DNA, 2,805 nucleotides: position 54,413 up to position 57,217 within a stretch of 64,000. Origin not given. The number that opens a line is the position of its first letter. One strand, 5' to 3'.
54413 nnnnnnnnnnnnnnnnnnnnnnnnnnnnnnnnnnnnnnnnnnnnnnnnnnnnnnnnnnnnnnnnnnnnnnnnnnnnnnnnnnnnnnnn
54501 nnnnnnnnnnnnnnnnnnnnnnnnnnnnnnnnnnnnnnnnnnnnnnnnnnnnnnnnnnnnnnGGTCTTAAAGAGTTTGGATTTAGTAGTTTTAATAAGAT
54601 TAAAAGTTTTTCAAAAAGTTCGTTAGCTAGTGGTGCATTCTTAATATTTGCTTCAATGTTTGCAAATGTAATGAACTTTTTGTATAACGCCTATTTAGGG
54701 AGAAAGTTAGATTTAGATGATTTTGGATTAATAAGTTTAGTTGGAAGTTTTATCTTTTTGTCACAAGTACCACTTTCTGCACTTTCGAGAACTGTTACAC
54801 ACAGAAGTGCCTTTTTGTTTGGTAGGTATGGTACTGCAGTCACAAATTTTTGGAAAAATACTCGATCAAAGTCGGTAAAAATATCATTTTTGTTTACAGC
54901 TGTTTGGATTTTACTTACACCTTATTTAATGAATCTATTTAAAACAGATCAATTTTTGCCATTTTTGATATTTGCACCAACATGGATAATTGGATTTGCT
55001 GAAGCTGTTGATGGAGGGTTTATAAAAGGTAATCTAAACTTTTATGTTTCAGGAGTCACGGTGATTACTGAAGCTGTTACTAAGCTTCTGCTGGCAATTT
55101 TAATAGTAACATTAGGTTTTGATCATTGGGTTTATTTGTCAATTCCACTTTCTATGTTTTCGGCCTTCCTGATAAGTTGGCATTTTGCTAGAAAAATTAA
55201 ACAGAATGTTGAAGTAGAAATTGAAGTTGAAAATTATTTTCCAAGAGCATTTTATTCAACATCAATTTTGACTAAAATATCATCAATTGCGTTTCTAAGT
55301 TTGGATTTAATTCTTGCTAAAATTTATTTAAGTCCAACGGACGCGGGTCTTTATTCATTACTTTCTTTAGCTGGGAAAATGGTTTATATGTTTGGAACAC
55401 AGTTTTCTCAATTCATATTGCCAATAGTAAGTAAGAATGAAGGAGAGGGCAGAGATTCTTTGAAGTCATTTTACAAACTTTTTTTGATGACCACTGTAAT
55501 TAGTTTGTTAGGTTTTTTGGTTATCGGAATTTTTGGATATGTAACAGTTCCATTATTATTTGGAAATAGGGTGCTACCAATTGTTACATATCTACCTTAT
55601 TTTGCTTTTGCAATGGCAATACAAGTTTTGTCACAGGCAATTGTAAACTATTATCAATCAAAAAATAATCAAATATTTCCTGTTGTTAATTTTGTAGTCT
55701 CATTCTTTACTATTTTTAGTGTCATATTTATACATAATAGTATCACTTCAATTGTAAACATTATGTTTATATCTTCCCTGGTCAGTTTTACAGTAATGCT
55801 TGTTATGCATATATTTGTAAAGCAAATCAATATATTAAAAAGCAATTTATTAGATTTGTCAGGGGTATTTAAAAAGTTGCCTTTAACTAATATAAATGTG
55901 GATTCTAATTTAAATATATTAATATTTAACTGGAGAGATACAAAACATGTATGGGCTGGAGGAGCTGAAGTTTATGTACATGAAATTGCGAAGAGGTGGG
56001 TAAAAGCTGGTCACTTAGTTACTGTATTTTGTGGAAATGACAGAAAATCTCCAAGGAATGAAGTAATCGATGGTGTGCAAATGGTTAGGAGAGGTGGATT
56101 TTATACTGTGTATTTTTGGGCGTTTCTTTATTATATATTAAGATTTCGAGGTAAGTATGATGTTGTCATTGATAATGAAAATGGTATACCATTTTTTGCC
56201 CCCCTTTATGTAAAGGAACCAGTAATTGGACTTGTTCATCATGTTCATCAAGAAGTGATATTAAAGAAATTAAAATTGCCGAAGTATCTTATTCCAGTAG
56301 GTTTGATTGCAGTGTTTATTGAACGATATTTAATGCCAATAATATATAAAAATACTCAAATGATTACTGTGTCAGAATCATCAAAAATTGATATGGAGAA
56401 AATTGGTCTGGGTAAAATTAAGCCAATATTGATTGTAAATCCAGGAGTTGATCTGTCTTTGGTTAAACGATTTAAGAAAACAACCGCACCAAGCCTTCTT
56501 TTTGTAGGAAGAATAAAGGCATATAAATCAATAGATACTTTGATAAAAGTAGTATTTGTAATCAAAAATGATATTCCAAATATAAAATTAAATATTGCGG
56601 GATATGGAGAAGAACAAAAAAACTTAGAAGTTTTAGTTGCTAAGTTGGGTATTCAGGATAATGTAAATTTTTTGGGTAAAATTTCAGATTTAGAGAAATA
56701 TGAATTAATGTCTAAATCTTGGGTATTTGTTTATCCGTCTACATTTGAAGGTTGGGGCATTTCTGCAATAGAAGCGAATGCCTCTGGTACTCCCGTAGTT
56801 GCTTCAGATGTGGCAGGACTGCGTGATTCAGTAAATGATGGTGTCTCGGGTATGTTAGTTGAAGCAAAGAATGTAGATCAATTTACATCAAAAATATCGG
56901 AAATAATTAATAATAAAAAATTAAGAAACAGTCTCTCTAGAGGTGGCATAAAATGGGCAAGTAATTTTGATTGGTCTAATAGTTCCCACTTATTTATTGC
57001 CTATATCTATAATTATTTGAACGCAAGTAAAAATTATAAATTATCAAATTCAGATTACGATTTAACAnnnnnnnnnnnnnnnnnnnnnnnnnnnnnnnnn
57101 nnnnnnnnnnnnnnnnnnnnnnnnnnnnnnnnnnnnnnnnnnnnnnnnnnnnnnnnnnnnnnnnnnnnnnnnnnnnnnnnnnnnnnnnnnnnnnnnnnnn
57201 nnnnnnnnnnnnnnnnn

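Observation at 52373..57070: Four enzymatic modules of a polysaccharide pathway fused in one about 1570-aa polypeptide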

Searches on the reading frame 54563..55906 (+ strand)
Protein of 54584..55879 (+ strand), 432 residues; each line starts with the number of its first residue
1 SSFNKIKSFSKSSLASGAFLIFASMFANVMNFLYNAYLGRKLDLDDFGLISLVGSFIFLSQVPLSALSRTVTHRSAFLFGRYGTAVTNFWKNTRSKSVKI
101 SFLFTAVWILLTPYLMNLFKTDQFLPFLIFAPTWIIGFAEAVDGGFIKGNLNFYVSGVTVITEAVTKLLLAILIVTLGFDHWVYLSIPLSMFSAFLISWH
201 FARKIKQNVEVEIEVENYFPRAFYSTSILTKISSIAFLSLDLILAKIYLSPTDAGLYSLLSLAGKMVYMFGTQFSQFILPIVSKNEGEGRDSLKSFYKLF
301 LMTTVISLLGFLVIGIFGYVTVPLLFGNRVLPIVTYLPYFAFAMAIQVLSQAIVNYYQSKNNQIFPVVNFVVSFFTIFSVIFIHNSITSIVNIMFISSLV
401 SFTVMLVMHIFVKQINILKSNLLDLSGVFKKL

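Call 6: search_protein_families(library=pfam, proteins=[window:54584-55879:+], max_evalue=10)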
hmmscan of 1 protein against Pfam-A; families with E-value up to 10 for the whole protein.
seq(432 aa): 2 families
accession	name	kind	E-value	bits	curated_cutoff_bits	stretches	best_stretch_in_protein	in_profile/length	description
PF01943.22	Polysacc_synt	-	0.034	14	28.2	2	15-283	3-271/274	Polysaccharide biosynthesis protein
PF14475.11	Mso1_Sec1_bdg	-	0.24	11.4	29.1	1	349-366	21-37/40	Sec1-binding region of Mso1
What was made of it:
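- Checked: The window's own sequence is only sub-threshold for PF01943 (E = 0.034, but over the whole profile, 3-271/274; call 6).
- The window's own MOP segment is below Pfam's threshold (call 6).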

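Call 7: search_protein_families(library=ncbifam, proteins=[window:54584-55879:+], max_evalue=10)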
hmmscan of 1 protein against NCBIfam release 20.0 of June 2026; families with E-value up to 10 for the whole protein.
seq(432 aa): 0 families
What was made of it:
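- Tried and rejected: The central membrane region alone gave only E = 0.034 against Pfam and nothing against NCBIfam (calls 6, 7).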

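Call 26: search_solved_structures(query=A1, max_evalue=10, show_alignments=2)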
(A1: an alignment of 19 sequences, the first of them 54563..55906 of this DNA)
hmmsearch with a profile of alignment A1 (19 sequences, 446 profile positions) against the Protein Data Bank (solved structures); distinct sequences matched with E-value up to 10: 0.
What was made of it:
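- Tried and rejected: A 19-sequence profile of it found nothing among PDB sequences (call 26).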

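Call 27: search_protein_families(library=pfam, alignment_id=A1, max_evalue=0.1)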
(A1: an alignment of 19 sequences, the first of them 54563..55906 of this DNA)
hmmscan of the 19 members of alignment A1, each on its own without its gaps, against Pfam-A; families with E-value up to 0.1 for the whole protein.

A. member 1, window:54563-55906:+ (448 aa): 1 family
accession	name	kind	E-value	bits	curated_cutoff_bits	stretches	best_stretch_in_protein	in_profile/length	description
PF01943.22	Polysacc_synt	-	0.04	13.8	28.2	1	22-290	3-271/274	Polysaccharide biosynthesis protein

B. families by the number of members that match (of 19 scanned): 4 families
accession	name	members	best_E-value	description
PF01943.22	Polysacc_synt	7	6.6e-11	Polysaccharide biosynthesis protein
PF20189.3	DUF6552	1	0.00054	Family of unknown function (DUF6552)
PF06127.16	Mpo1-like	1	0.0012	2-hydroxy-palmitic acid dioxygenase Mpo1-like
PF13126.11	DUF3975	1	0.096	Protein of unknown function (DUF3975)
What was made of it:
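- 54587..55867 (+): Module iii (aa 746-1172): 12-TM MOP-superfamily domain of the PST/Wzx type, N-in and C-in. D985 is invariant; R784, K911 and K990 are nearly invariant. PF01943 is hit by 7 of 19 diverse homologues, best E = 6.6e-11; the window's own sequence scores 0.04 (calls 6, 27).
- On MOP superfamily, PST/Wzx family flippases: The window sequence scores E = 0.034-0.04 (13.8-14 bits against a cut-off of 28.2) but over the whole profile (calls 6, 27). Seven of 19 diverse homologues match, best 6.6e-11 (call 27).
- On Pel polysaccharide system (PelDEFG): No PelG-family Pfam hit for the MOP region or its homologues (calls 6, 27).
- PF01943 is hit by 7 of 19 homologues, down to 6.6e-11 (call 27). 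No PelG-family hit was returned (calls 6, 27).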

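Call 47: search_protein_representatives(alignment_id=A1)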
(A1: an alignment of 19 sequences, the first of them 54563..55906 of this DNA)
Query: 19 sequences, 446 profile positions. Proteins with E-value up to 0.001 (for the whole library): 5246; up to 1e-10: 3221; up to 1e-30: 487. The best 150 are listed.
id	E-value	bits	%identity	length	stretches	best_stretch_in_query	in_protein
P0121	1.3e-153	528.5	-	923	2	12-444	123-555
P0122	5.8e-152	523.2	-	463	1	6-427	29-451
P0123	9.8e-151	519.1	-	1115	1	18-444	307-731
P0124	2.4e-141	488.2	-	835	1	23-443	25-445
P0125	1.7e-139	482.0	-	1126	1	18-405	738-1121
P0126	3.1e-139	481.2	-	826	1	13-432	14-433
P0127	7.2e-139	480.0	-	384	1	5-363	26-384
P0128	1.1e-138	479.4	-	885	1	12-418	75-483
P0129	3.1e-138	477.9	-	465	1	11-437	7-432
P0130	4.0e-138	477.5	-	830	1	13-441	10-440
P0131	4.5e-138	477.4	-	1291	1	8-439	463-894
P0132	5.8e-138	477.0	-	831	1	7-442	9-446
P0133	1.6e-137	475.5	-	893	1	10-441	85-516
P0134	7.4e-136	470.1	-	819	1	19-425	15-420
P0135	7.0e-135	466.8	-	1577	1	14-436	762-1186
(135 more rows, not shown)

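Call 62: predict_structure(alignment_id=A5)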
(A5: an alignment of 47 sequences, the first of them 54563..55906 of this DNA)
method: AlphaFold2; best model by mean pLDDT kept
length: 448 residues; sequences in the alignment: 47
mean_pLDDT: 90.3   pTM: 0.88
mean pLDDT of the five models: 90.3, 89.9, 89.1, 88.6, 87.8
residues with pLDDT >= 90: 331; 70-90: 87; 50-70: 16; < 50: 14
segments of 3 or more residues with pLDDT < 50: 1-8, 445-448
pLDDT, mean of each block of 10 residues (from residue 1): 47 62 92 93 89 78 84 98 97 97 97 95 88 91 97 97 96 97 93 94 97 92 92 96 84 85 90 92 96 96 96 97 95 91 97 97 96 96 92 93 97 97 90 73 47
secondary structure, 60 per line:
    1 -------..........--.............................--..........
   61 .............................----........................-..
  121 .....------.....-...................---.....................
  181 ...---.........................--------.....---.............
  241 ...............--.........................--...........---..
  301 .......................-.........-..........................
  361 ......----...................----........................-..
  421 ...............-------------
elements in order: H8-17 H20-48 H51-89 H94-117 H119-125 H132-136 H138-156 H160-183 H187-211 H220-224 H228-255 H258-282 H285-295 H299-323 H325-333 H335-366 H371-389 H394-417 H419-435
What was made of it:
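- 54587..55867 (+): AF2 model: pLDDT 90.3, pTM 0.88 (call 62).
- On MOP superfamily, PST/Wzx family flippases: AF2 model with pLDDT 90.3 and pTM 0.88 (call 62).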

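Call 64: fold_search(model_id=the predicted structure, library=pdb)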
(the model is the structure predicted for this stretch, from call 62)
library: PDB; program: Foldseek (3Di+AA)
matches with E <= 10: 298; with E <= 0.001: 45
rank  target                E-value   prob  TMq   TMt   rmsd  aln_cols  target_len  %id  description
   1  5yck                  7.2e-07  1.00  0.69  0.69   5.3       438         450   12  Crystal structure of a MATE family protein derived from Camelina sativa at 2.3 angstrom (released 2017-09-27)
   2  9r1f_A                9.1e-07  1.00  0.67  0.63   5.8       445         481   16  Cryo-EM structure of human MATE1 in complex with metformin (released 2025-11-05)
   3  9r10_A                9.9e-07  1.00  0.70  0.65   5.5       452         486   16  Cryo-EM structure of human MATE1 in complex with cimetidine (released 2025-11-05)
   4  4z3n                  1.1e-06  1.00  0.63  0.65   5.4       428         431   14  Crystal structure of the MATE transporter ClbM (released 2016-01-13)
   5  5xjj                  1.6e-06  1.00  0.67  0.67   5.6       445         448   12  Crystal structure of a MATE family protein (released 2017-09-20)
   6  6nc9                  1.9e-06  1.00  0.69  0.66   4.6       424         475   13  Lipid II flippase MurJ, outward-facing conformation (released 2019-04-17)
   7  6z70_A                1.9e-06  1.00  0.69  0.69   4.7       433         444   14  Structure of the MATE family multidrug resistance transporter Aq_128 from Aquifex aeolicus in the outward-facing state (released 2021-12-01)
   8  9g95_A                2.4e-06  1.00  0.69  0.74   5.0       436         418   11  Lipid III flippase WzxE with NB10 nanobody in outward-facing conformation at 2.7552 A (released 2025-01-22)
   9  6gwh                  3.5e-06  1.00  0.66  0.67   4.9       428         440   14  Outward-facing conformation of a multidrug resistance MATE family transporter of the MOP superfamily. (released 2019-06-05)
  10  3vvn                  3.8e-06  1.00  0.63  0.64   5.7       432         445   15  Crystal structure of MATE in the straight conformation (released 2013-04-03)
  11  9g9o_A                3.9e-06  1.00  0.69  0.73   4.7       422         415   12  Lipid III flippase WzxE with NB10 and NB7 nanobodies in outward-facing conformation - crystal 2 (released 2025-01-22)
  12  6hfb_C                3.9e-06  1.00  0.65  0.65   5.5       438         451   15  Outward-facing conformation of a multidrug resistance MATE family transporter of the MOP superfamily. (released 2019-06-12)
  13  6fv8_A                4.4e-06  1.00  0.71  0.72   4.6       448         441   14  Dimer structure of the MATE family multidrug resistance transporter Aq_128 from Aquifex aeolicus in the outward-facing (released 2019-03-20)
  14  9rsj_A                6.1e-06  1.00  0.68  0.67   5.1       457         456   12  Cryo-EM structure of MATE transporter NorM-VC in complex with doxorubicin (released 2025-11-26)
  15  5y50                  6.1e-06  1.00  0.65  0.65   5.6       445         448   10  Crystal structure of eukaryotic MATE transporter AtDTX14 (released 2017-12-06)
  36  9g9m_A                3.0e-05  1.00  0.72  0.77   4.8       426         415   12  Lipid III flippase WzxE with NB10 and NB7 nanobodies in outward-facing conformation - crystal 1 (released 2025-01-22)
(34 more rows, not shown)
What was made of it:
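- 54587..55867 (+): The 50 Foldseek PDB matches listed are all MATE, MurJ or WzxE; WzxE 9g9m scores TM 0.72/0.77 (call 64).
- On MOP superfamily, PST/Wzx family flippases: The 50 Foldseek PDB matches listed are all MATE, MurJ or WzxE, with TM-scores of roughly 0.6-0.77 for all but the inward-facing WzxE entries, over about 420-450 columns (call 64).
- Checked: The fold is confirmed through homologues and by structure (calls 27, 62, 64).
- The 50 PDB matches listed are all MOP-superfamily members; WzxE scores TM 0.72/0.77 (calls 62, 64).
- Tried and rejected: The fold was settled instead by scanning the homologues (call 27) and by structure (calls 62, 64).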

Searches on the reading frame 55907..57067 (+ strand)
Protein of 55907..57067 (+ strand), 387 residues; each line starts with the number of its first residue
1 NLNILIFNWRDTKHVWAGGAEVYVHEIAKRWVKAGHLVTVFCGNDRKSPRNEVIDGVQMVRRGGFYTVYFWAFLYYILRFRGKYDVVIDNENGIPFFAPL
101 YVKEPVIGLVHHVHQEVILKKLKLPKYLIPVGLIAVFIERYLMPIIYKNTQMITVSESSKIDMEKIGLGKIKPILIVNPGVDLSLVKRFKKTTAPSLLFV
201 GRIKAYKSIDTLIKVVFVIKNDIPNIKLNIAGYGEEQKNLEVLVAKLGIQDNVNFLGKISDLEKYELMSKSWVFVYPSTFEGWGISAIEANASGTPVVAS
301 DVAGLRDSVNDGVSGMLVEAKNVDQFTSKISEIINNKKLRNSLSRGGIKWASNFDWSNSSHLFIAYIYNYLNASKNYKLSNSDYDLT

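Call 37: search_solved_structures(query=window:55907-57067:+, max_evalue=1e-10)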
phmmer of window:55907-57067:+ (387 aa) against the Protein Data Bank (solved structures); distinct sequences matched with E-value up to 1e-10: 18.
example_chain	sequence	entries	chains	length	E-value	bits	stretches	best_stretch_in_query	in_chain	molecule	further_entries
7qsg_A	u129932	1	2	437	1.2e-17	67.2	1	80-361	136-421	D-inositol 3-phosphate glycosyltransferase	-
7ec7_A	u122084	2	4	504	9.6e-16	61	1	151-355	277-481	Glycosyl transferase, group 1 family protein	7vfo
7ec1_A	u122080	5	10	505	9.6e-16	61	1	151-355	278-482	Glycosyl transferase, group 1 family protein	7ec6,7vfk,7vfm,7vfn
7ec3_A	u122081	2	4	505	9.6e-16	61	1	151-355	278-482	Glycosyl transferase, group 1 family protein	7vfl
6kih_A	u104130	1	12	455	1.3e-15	60.5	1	194-371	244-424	Tll1590 protein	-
3c4q_A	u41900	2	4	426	7.9e-15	57.9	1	196-376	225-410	Predicted glycosyltransferases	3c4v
3c48_A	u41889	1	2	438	8.9e-15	57.8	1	196-376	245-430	Predicted glycosyltransferases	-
7qnt_AAA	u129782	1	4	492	2.5e-14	56.3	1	196-347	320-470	TarM(Se)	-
7qd7_AAA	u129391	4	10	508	2.7e-14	56.2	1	196-347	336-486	TarM(Se)_G117R | TarM(Se)_G117R-4RboP | TarM(Se)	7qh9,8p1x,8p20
4n9w_A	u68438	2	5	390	2.2e-12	49.9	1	181-362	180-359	GDP-mannose-dependent alpha-(1-2)-phosphatidylinositol mannosyltransferase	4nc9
2gej_A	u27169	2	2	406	2.4e-12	49.8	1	181-362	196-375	PHOSPHATIDYLINOSITOL MANNOSYLTRANSFERASE (PimA)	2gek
5d00_A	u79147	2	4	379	1.5e-11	47.2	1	199-354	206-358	N-acetyl-alpha-D-glucosaminyl L-malate synthase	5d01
8dvz_A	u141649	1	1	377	2e-11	46.7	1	251-366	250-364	N, N'-diacetylbacillosaminyl-diphospho-undecaprenol alpha-1,3-N-acetylgalactosaminyltransf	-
4x6l_A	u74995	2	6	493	2.7e-11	46.3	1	140-340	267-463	TarM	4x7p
4x7m_A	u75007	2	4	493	2.7e-11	46.3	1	140-340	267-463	TarM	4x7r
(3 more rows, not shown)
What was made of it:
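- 55919..57067 (+): Module iv (aa 1190-1572): GT4 retaining GT-B glycosyltransferase with invariant E1466-x7-E1474 (from nt 56747). PDB sequence hits to MshA, TarM, PimA and BshA (call 37).
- The GT4 module hits PimA among others (call 37).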
